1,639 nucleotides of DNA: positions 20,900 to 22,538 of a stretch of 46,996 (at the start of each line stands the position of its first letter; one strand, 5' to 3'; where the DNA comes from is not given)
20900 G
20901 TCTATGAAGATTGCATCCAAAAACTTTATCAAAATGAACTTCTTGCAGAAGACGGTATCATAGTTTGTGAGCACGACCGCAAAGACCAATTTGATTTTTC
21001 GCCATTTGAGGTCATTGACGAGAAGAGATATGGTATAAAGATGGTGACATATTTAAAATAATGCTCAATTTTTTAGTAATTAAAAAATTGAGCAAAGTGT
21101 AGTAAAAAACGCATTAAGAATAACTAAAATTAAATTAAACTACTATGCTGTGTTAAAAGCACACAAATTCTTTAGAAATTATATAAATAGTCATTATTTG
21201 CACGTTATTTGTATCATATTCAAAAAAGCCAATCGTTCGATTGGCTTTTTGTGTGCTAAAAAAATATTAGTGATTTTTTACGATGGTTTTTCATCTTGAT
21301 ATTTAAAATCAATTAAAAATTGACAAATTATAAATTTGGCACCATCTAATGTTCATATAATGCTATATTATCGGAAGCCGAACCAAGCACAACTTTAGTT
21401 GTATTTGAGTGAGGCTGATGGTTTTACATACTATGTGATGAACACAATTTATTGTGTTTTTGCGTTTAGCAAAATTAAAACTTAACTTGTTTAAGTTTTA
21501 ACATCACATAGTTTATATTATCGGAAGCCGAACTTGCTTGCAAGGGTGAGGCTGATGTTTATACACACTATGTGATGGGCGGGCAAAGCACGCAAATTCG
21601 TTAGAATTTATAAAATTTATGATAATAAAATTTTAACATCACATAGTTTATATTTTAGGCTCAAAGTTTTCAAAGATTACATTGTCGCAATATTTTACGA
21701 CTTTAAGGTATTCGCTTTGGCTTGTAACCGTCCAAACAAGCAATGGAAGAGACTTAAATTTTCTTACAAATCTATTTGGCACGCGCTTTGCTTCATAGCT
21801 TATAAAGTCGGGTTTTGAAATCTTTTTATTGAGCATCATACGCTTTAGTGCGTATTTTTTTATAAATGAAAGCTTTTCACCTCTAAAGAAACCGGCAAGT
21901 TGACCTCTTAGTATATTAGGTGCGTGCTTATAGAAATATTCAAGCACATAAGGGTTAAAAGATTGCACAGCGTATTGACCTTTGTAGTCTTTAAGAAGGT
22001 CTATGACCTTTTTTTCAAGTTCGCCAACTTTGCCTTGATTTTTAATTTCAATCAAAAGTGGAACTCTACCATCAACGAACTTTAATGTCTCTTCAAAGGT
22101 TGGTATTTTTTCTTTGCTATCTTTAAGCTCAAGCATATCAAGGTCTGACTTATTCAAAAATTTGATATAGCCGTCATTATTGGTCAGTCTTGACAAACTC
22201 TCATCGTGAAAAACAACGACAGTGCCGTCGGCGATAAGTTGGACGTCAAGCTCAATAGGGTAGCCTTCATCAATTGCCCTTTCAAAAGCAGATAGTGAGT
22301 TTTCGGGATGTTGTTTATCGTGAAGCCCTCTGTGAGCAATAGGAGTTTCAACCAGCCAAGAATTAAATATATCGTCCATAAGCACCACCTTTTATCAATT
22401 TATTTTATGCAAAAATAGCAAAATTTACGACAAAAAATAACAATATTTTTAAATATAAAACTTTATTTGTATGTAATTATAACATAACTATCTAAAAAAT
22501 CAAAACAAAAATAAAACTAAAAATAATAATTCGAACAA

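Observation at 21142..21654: Cluster of a ~76-nt structured repeat with a covarying apical hairpin and an invariant GAA / RGUGA internal loop (candidate new small RNA or hairpin mobile element)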

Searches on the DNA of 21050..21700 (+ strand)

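Call 4: search_rna_families(source=window, start=21050, end=21700, threshold=evalue, max_evalue=10, show_alignments=3)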
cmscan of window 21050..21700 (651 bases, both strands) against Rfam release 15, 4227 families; matches with E-value up to 10: 22.
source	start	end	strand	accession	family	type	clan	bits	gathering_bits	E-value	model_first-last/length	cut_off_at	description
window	21225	21281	-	RF02844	RefA9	Gene; antisense;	-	33.7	49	0.0025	1-64/64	no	Enterococcus sRNA A9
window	21212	21328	+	RF02310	TtnuHACA2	Gene; snRNA; snoRNA; HACA-box;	-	30.3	100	0.01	1-121/121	no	Tetrahymena snoRNA TtnuHACA2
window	21062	21094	-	RF03731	mir-7371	Gene; miRNA;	-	25.3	62.6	0.036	13-45/59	no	mir-7371 microRNA precursor family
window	21219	21328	+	RF02325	TtnuHACA18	Gene; snRNA; snoRNA; HACA-box;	-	22.7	100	0.55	1-130/130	no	Tetrahymena snoRNA TtnuHACA18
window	21567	21647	+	RF00267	snoR64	Gene; snRNA; snoRNA; CD-box;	-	21.4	45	0.29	1-94/94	no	Small nucleolar RNA R64/Z200 family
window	21567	21663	-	RF01601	plasmodium_snoR26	Gene; snRNA; snoRNA; CD-box;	-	21.2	50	6.4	1-160/160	no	small nucleolar RNA snoR26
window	21506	21573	-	RF00135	snoZ223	Gene; snRNA; snoRNA; CD-box;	CL00051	20.6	45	0.36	1-94/94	no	Small nucleolar RNA Z223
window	21149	21262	+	RF00121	MicC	Gene; sRNA;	-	19.7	90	2.5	1-123/123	no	MicC RNA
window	21053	21119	+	RF01585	snoR07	Gene; snRNA; snoRNA; CD-box;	-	19.6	44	2.8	1-88/88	no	small nucleolar RNA snoR07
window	21057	21101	+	RF03464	mir-465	Gene; miRNA;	CL00136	19.2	65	0.42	1-79/79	no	mir-465 microRNA precursor family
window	21179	21251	+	RF02607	AbsR25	Gene; sRNA;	-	18.9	47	0.96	1-164/164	no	Acinetobacter sRNA 25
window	21062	21094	+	RF03731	mir-7371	Gene; miRNA;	-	18.2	62.6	2.4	13-45/59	no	mir-7371 microRNA precursor family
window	21534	21637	+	RF02728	HrrF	Gene; sRNA;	-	17.3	77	2.2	1-116/116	no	Haemophilus regulatory RNA responsive to iron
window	21212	21302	-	RF00335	snoZ13_snr52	Gene; snRNA; snoRNA; CD-box;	-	17.1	47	3.7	1-101/101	no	Small nucleolar RNA Z13/snr52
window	21218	21283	-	RF02432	SpF25_sRNA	Gene; sRNA;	-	16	48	8.9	1-102/102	no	Streptococcus sRNA SpF25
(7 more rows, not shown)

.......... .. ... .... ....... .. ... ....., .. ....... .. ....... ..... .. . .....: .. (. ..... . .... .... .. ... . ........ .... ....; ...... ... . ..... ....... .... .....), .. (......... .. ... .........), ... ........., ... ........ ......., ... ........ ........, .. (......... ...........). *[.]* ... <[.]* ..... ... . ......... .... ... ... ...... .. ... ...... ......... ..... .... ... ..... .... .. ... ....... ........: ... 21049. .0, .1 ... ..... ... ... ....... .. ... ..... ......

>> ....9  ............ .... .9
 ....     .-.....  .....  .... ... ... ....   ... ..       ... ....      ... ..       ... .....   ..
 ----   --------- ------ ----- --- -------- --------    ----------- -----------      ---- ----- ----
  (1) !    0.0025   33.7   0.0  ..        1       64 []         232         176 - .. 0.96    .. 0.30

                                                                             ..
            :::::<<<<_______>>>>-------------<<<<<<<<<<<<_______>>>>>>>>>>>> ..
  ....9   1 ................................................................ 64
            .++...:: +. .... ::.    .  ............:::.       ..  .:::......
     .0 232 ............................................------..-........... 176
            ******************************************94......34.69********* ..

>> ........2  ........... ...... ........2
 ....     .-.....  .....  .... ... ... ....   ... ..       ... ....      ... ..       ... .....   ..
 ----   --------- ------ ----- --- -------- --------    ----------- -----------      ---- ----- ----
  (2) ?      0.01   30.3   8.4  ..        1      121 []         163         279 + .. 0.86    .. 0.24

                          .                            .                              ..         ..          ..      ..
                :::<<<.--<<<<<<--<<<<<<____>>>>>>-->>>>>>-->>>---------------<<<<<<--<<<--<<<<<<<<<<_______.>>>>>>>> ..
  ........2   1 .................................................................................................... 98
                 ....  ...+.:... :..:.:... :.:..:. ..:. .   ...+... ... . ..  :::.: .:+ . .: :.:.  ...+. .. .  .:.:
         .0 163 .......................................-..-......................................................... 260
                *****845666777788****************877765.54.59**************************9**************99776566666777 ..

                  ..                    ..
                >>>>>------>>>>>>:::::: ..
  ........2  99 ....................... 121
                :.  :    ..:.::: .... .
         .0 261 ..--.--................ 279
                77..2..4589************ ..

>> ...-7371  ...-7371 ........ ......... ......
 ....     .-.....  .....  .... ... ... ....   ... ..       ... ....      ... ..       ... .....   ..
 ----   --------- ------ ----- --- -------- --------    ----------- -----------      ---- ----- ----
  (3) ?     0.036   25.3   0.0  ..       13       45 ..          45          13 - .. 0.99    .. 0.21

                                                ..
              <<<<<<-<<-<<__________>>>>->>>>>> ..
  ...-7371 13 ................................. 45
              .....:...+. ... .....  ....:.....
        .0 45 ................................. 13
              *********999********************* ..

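Call 49: search_dna_similar(query=window:21364-21654:+, collection=plasmids, mode=distant, max_evalue=0.01, max_rows=10)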
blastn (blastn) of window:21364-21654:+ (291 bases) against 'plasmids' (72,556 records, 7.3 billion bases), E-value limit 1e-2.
No match.

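Call 50: search_dna_similar(query=window:21364-21654:+, collection=phages, mode=distant, max_evalue=0.01, max_rows=10)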
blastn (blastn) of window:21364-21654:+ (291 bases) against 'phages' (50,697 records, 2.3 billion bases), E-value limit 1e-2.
No match.

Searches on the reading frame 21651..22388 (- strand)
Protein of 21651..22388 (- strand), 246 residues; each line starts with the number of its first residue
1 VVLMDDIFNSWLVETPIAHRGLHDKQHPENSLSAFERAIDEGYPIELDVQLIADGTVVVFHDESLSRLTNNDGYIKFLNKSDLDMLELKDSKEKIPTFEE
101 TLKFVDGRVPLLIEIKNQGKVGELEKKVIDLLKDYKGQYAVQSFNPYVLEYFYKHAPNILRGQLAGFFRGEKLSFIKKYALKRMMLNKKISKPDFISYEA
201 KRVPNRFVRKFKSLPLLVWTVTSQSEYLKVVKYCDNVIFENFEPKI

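Call 34: find_homologous_proteins(query=window:21651-22388:-, max_evalue=1e-30)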
Query window:21651-22388:- (246 aa): 4242 proteins with E <= 1e-30 among 4900 candidates; the best 120 are listed.
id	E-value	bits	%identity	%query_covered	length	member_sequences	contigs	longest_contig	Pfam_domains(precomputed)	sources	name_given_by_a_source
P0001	1.1e-155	534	99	99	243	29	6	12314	PF03009.24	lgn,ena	-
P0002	8.6e-146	502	92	98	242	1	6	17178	PF03009.24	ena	-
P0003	7.0e-145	499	91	98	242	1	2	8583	PF03009.24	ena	-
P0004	1.1e-144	498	91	98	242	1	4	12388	PF03009.24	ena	-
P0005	9.3e-142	489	89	98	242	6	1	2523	PF03009.24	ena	-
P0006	3.0e-141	487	89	98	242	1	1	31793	PF03009.24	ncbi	-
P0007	6.3e-141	486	90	98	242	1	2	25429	PF03009.24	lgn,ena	-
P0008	1.8e-140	484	86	98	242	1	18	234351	PF03009.24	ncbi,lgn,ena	-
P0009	2.0e-140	484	89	98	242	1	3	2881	PF03009.24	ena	-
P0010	4.8e-140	483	88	98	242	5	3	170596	PF03009.24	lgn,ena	-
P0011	5.0e-140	483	88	98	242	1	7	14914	PF03009.24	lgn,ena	-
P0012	6.9e-140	482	88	98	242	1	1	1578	PF03009.24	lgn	-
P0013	6.9e-140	482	86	98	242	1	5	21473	PF03009.24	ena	-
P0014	1.1e-139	482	89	98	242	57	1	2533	PF03009.24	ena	-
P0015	2.5e-139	481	88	98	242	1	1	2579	PF03009.24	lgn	-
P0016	2.5e-139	481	88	98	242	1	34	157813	PF03009.24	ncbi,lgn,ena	-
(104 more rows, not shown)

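Call 35: find_encoding_contigs(protein=P0008, flank=2500, max_places=3)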
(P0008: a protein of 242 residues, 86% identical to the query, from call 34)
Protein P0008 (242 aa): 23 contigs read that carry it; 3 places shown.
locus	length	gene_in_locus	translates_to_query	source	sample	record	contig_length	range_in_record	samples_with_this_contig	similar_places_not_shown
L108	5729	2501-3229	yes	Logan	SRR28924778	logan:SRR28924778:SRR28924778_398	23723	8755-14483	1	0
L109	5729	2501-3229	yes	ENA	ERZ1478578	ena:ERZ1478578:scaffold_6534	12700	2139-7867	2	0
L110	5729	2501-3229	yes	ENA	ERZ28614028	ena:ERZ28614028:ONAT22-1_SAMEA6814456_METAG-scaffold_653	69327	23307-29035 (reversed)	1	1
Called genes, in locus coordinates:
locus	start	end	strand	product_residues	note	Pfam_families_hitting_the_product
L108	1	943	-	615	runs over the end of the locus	PF00009:GTP_EFTU, PF03144:GTP_EFTU_D2, PF14492:EFG_III (weak), PF00679:EFG_C, PF06421:LepA_C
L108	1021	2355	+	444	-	PF02536:mTERF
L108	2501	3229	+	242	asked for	PF03009:GDPD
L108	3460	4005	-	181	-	PF03602:Cons_hypoth95, PF05175:MTS, PF06325:PrmA, PF10294:Methyltransf_16 (faint), PF01170:UPF0020 (weak), PF13847:Methyltransf_31, PF13649:Methyltransf_25 (weak)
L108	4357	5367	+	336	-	PF13379:NMT1_2, PF09084:NMT1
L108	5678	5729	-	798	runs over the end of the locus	-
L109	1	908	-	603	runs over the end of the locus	PF00009:GTP_EFTU, PF03144:GTP_EFTU_D2, PF14492:EFG_III (weak), PF00679:EFG_C, PF06421:LepA_C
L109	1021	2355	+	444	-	-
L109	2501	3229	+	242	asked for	PF03009:GDPD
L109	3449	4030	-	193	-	PF03602:Cons_hypoth95, PF01170:UPF0020 (weak), PF05175:MTS, PF06325:PrmA, PF13847:Methyltransf_31, PF13649:Methyltransf_25 (weak)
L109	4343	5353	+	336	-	PF13379:NMT1_2, PF09084:NMT1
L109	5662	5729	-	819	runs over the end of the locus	-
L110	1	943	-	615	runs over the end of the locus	PF00009:GTP_EFTU, PF03144:GTP_EFTU_D2, PF14492:EFG_III (weak), PF00679:EFG_C, PF06421:LepA_C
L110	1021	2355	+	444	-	-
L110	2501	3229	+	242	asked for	PF03009:GDPD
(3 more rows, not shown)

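Call 36: find_encoding_contigs(protein=P0002, flank=2500, max_places=3)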
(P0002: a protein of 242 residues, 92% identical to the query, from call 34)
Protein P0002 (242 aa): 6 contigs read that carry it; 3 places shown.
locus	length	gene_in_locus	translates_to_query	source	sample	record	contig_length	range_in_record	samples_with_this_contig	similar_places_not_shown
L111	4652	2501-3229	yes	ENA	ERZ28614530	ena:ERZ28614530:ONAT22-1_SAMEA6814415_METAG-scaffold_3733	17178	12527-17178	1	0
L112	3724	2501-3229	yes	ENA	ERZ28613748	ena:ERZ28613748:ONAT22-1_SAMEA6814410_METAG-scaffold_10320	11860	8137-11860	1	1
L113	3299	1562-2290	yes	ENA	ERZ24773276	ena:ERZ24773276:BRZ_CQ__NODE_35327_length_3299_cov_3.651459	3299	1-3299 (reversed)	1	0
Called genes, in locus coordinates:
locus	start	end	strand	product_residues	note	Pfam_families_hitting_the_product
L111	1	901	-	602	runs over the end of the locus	PF00009:GTP_EFTU, PF03144:GTP_EFTU_D2, PF22042:EF-G_D2 (weak), PF14492:EFG_III (weak), PF00679:EFG_C, PF06421:LepA_C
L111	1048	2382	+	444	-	-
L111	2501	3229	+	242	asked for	PF03009:GDPD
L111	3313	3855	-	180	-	PF03602:Cons_hypoth95, PF05175:MTS, PF06325:PrmA, PF02086:MethyltransfD12 (faint), PF01170:UPF0020 (faint), PF13847:Methyltransf_31, PF13649:Methyltransf_25 (weak)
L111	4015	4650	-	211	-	?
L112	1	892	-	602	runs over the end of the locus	PF00009:GTP_EFTU, PF03144:GTP_EFTU_D2, PF22042:EF-G_D2 (weak), PF14492:EFG_III (weak), PF00679:EFG_C, PF06421:LepA_C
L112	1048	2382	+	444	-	-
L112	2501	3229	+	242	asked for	PF03009:GDPD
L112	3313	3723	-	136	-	?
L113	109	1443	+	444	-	-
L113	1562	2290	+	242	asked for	PF03009:GDPD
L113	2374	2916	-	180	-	PF03602:Cons_hypoth95, PF05175:MTS, PF06325:PrmA, PF02086:MethyltransfD12 (faint), PF01170:UPF0020 (faint), PF13847:Methyltransf_31, PF13649:Methyltransf_25 (weak)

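Call 37: find_encoding_contigs(protein=P0016, flank=2500, max_places=3)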
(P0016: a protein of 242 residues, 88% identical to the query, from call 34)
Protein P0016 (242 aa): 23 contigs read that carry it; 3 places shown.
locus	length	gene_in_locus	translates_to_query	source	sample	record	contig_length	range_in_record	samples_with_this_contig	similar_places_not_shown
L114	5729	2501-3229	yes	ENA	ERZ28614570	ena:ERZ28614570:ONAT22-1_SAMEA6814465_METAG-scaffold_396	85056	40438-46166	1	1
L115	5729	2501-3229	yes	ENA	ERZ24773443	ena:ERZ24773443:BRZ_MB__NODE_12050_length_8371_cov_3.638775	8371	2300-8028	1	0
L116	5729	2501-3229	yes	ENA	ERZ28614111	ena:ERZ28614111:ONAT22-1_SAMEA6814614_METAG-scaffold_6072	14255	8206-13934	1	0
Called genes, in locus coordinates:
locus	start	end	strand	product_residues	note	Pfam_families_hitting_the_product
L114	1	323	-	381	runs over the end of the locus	PF04055:Radical_SAM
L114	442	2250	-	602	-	PF00009:GTP_EFTU, PF00071:Ras (faint), PF03144:GTP_EFTU_D2, PF22042:EF-G_D2 (weak), PF00679:EFG_C, PF06421:LepA_C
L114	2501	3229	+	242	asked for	PF03009:GDPD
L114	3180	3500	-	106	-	-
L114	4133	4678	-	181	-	PF13353:Fer4_12, PF04055:Radical_SAM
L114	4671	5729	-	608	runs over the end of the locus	PF00004:AAA (weak), PF07724:AAA_2, PF07728:AAA_5 (weak)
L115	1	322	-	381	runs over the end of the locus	PF04055:Radical_SAM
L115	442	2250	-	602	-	PF00009:GTP_EFTU, PF00071:Ras (faint), PF03144:GTP_EFTU_D2, PF22042:EF-G_D2 (weak), PF00679:EFG_C, PF06421:LepA_C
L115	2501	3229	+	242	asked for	PF03009:GDPD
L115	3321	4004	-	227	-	PF03602:Cons_hypoth95, PF05175:MTS, PF06325:PrmA, PF01170:UPF0020, PF02086:MethyltransfD12 (faint), PF13847:Methyltransf_31, PF13649:Methyltransf_25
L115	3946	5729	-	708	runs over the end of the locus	?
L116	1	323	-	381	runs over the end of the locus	PF04055:Radical_SAM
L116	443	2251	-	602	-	PF00009:GTP_EFTU, PF00071:Ras (faint), PF03144:GTP_EFTU_D2, PF22042:EF-G_D2 (weak), PF00679:EFG_C, PF06421:LepA_C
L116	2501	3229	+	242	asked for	PF03009:GDPD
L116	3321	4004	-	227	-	PF03602:Cons_hypoth95, PF05175:MTS, PF06325:PrmA, PF01170:UPF0020, PF02086:MethyltransfD12 (faint), PF13847:Methyltransf_31, PF13649:Methyltransf_25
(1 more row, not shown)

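Call 39: find_encoding_contigs(protein=P0001, flank=2500, max_places=6)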
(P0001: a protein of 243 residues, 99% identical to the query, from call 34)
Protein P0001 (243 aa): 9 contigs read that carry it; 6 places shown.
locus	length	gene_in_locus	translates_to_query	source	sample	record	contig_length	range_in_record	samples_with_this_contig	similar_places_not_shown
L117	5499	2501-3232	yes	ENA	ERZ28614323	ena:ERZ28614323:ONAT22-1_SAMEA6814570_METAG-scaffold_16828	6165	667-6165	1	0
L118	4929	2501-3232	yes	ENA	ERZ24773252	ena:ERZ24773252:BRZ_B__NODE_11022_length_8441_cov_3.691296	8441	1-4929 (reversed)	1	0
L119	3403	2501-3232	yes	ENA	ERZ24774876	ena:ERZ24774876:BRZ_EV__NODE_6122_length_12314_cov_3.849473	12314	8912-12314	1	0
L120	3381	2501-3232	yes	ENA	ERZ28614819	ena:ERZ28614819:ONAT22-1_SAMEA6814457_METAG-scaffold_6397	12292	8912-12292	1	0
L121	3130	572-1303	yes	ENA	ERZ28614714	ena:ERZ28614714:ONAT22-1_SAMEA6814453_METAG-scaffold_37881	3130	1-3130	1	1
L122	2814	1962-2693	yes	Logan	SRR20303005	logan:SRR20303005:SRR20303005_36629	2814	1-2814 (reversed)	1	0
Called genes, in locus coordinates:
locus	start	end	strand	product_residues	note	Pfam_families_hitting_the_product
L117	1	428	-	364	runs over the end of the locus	?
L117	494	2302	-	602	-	PF00009:GTP_EFTU, PF00071:Ras (faint), PF03144:GTP_EFTU_D2, PF14492:EFG_III (weak), PF00679:EFG_C, PF06421:LepA_C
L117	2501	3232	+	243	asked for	PF03009:GDPD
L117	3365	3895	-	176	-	PF03602:Cons_hypoth95, PF05175:MTS, PF06325:PrmA, PF01170:UPF0020 (weak), PF13847:Methyltransf_31, PF13649:Methyltransf_25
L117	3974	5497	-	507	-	?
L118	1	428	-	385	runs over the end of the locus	PF04055:Radical_SAM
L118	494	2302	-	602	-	PF00009:GTP_EFTU, PF00071:Ras (faint), PF03144:GTP_EFTU_D2, PF14492:EFG_III (weak), PF00679:EFG_C, PF06421:LepA_C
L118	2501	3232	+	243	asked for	PF03009:GDPD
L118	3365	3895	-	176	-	PF03602:Cons_hypoth95, PF05175:MTS, PF06325:PrmA, PF01170:UPF0020 (weak), PF13847:Methyltransf_31, PF13649:Methyltransf_25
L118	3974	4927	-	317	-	?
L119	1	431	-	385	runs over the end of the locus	PF04055:Radical_SAM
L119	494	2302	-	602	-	PF00009:GTP_EFTU, PF03144:GTP_EFTU_D2, PF14492:EFG_III (weak), PF00679:EFG_C, PF06421:LepA_C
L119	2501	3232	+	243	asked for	PF03009:GDPD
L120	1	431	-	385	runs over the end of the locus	PF04055:Radical_SAM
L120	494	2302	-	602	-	PF00009:GTP_EFTU, PF03144:GTP_EFTU_D2, PF14492:EFG_III (weak), PF00679:EFG_C, PF06421:LepA_C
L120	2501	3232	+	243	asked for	PF03009:GDPD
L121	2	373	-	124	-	?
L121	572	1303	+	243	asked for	PF03009:GDPD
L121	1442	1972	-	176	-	PF03602:Cons_hypoth95, PF05175:MTS, PF06325:PrmA, PF02086:MethyltransfD12 (faint), PF01170:UPF0020 (weak), PF13847:Methyltransf_31, PF13649:Methyltransf_25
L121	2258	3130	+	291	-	?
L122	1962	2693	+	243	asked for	PF03009:GDPD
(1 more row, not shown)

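Call 40: find_encoding_contigs(protein=P0004, flank=2500, max_places=4)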
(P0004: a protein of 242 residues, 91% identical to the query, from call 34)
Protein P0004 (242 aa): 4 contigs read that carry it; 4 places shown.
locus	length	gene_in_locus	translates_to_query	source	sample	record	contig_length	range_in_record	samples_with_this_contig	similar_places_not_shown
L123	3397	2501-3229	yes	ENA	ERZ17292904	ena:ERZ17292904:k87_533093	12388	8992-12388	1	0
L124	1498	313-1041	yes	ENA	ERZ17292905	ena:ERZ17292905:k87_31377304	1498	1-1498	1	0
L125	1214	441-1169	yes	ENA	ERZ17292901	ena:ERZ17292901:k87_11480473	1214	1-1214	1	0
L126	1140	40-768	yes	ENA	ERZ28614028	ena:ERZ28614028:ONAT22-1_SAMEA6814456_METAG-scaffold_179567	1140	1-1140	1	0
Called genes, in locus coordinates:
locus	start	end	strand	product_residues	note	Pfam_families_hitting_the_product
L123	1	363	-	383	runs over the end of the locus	PF04055:Radical_SAM, PF06969:HemN_C (faint)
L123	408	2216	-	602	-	PF00009:GTP_EFTU, PF00071:Ras (faint), PF03144:GTP_EFTU_D2, PF22042:EF-G_D2 (weak), PF14492:EFG_III (weak), PF00679:EFG_C, PF06421:LepA_C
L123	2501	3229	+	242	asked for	PF03009:GDPD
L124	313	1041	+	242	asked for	PF03009:GDPD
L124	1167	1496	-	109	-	?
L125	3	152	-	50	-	?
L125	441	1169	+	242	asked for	PF03009:GDPD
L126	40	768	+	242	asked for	PF03009:GDPD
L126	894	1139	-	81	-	?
